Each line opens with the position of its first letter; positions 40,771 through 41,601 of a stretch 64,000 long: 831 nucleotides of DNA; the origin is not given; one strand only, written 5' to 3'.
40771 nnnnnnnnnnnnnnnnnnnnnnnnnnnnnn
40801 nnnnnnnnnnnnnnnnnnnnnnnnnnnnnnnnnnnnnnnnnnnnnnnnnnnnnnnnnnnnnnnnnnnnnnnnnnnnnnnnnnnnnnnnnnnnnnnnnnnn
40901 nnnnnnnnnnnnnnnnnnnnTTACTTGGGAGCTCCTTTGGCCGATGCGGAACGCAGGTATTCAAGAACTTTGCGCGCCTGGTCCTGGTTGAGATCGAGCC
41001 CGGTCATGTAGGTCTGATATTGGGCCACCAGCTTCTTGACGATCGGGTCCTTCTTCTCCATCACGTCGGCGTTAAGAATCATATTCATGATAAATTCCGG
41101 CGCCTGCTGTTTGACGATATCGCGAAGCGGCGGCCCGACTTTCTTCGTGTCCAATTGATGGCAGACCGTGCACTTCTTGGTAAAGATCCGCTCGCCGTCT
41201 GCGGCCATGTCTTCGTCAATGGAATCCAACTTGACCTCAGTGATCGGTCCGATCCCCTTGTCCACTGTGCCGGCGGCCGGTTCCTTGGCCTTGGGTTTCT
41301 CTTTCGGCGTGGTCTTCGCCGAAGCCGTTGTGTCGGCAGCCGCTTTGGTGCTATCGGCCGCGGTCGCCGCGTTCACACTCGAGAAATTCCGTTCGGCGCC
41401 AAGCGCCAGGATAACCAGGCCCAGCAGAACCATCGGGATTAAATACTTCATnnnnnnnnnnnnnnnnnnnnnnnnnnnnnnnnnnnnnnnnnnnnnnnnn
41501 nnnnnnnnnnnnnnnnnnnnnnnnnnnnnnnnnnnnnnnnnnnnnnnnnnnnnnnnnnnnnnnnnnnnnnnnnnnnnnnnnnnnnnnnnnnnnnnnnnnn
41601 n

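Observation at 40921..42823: Two-gene module: fused monoheme cytochrome/beta-barrel (Cyc2-like architecture) plus soluble cytochrome c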

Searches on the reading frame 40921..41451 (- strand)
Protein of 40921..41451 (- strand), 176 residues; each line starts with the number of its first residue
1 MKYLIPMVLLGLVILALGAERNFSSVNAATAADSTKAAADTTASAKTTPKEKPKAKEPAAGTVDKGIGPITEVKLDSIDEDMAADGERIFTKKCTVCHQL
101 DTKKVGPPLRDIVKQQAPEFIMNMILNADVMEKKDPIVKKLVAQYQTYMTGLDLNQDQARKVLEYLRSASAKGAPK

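Call 3: search_protein_families(library=pfam, proteins=[window:40921-41451:-], max_evalue=1)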
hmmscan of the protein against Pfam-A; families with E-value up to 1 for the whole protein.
window:40921-41451:- (176 aa): 3 families
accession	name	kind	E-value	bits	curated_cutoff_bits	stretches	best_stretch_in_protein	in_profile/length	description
PF00034.26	Cytochrom_C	-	1.3e-11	46.1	21.3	1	83-169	1-89/90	Cytochrome c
PF13442.11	Cytochrome_CBB3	-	1.8e-06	28.6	27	1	83-142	3-45/68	Cytochrome C oxidase, cbb3-type, subunit III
PF19790.4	DUF6274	-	0.007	17.3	25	1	83-101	20-38/77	Family of unknown function (DUF6274)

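Call 4: search_protein_families(library=ncbifam, proteins=[window:40921-41451:-], max_evalue=1)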
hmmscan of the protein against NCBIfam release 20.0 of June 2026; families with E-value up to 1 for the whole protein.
window:40921-41451:- (176 aa): 13 families
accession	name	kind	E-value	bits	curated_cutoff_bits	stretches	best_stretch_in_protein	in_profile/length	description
TIGR02603.1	CxxCH_TIGR02603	domain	5.7e-07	29.6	68.15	1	83-128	3-50/134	putative heme-binding domain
NF045773.1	cytochro_C550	exception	7.9e-06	25.8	125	1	79-128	45-95/118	cytochrome c550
NF045774.1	cytochro_C551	exception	1.8e-05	24.7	118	1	79-128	35-85/110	cytochrome c551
NF040606.1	CytoC_perox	subfamily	8e-05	22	150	1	75-156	290-359/524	di-heme-cytochrome C peroxidase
NF011054.0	PRK14486.1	equivalog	0.0016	18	447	1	79-171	211-292/294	putative bifunctional cbb3-type cytochrome c oxidase subunit II/cytochrome c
TIGR04485.1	thiosulf_SoxX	equivalog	0.0018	19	61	1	93-167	4-76/78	sulfur oxidation c-type cytochrome SoxX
NF050122.1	bc1_QcrC_actin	exception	0.0089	15.4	200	1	61-107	19-67/253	cytochrome bc1 complex diheme cytochrome c subunit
TIGR00782.1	ccoP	equivalog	0.015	14.6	179.95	1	77-103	197-223/285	cytochrome-c oxidase, cbb3-type subunit III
TIGR03872.1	cytochrome_MoxG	equivalog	0.024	14.7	147.8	1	79-111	40-73/133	cytochrome c(L), periplasmic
NF052246.1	SorB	equivalog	0.1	12.7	93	1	85-145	19-80/80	SorB family sulfite dehydrogenase c-type cytochrome subunit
TIGR04494.1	c550_PedF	equivalog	0.1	12.5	122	1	85-131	53-102/133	cytochrome c-550 PedF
NF045694.1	seleno_TsoB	exception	0.1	10.7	805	1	92-146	484-533/572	rhodanese/DsbD fusion-like selenoprotein TsoB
NF045930.1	Cytc6PetJCyano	equivalog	0.13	12.3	135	1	83-99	28-44/110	cytochrome c6 PetJ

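Call 57: list_cluster_members(proteins=[P0001, P0004, P0006, window:40921-41451:-, window:17323-20517:-])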
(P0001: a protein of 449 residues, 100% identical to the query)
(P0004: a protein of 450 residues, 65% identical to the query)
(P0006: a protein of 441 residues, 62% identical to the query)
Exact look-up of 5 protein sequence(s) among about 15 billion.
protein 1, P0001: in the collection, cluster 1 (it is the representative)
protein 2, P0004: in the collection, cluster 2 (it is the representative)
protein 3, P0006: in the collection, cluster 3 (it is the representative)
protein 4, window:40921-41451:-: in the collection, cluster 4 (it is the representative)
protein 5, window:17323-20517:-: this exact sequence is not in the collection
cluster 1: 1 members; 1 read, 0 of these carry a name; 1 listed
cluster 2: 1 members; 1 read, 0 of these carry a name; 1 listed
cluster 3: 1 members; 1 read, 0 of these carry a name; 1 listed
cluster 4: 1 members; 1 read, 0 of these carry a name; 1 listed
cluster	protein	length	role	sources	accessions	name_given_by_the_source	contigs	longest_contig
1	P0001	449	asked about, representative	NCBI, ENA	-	-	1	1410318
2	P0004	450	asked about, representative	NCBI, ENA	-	-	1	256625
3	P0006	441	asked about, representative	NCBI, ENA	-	-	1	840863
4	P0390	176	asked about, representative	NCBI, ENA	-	-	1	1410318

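Call 79: search_solved_structures(query=window:40921-41451:-, max_evalue=0.01)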
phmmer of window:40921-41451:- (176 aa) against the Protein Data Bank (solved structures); distinct sequences matched with E-value up to 0.01: 18.
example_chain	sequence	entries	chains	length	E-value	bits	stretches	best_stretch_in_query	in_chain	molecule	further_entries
3cp5_A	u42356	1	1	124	9.4e-28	100.5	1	57-169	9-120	Cytochrome c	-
6cuk_A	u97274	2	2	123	2.2e-25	92.8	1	66-169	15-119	Cytochrome c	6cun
6btm_A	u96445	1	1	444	3e-06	30.7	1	84-152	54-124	Alternative Complex III subunit A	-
9l08_A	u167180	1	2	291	5.2e-06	29.9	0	87-141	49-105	Covalently Connected Cytochrome c555 trimer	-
6xkx_p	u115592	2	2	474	6.6e-05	26.3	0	28-114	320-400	Cbb3-type cytochrome c oxidase subunit CcoP,Cytochrome c-type cyt cy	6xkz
2l4d_A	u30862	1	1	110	0.00015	25.2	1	85-172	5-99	SCO1/SenC family protein/cytochrome c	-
2i8f_A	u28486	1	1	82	0.00018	24.9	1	85-117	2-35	Cytochrome c-551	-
1cch_A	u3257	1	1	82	0.0002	24.8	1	85-117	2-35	CYTOCHROME C551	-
1fi3_A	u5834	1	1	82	0.0002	24.8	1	85-117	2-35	CYTOCHROME C-551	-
5xed_A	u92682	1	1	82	0.00042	23.7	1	86-117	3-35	Cytochrome c-551,Cytochrome c-552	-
5xec_A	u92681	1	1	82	0.00042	23.7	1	86-117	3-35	Cytochrome c-551,Cytochrome c-552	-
6kq1_A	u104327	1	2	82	0.00055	23.3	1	85-117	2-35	Cytochrome C biogenesis protein CcsA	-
1cor_A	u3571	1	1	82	0.0032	20.9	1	85-117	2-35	CYTOCHROME C551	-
3zox_A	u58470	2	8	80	0.0041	20.5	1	92-117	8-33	CYTOCHROME C-552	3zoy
1a56_A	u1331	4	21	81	0.0043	20.4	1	92-117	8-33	FERRICYTOCHROME C-552 | FERROCYTOCHROME C-552 | CYTOCHROME C-552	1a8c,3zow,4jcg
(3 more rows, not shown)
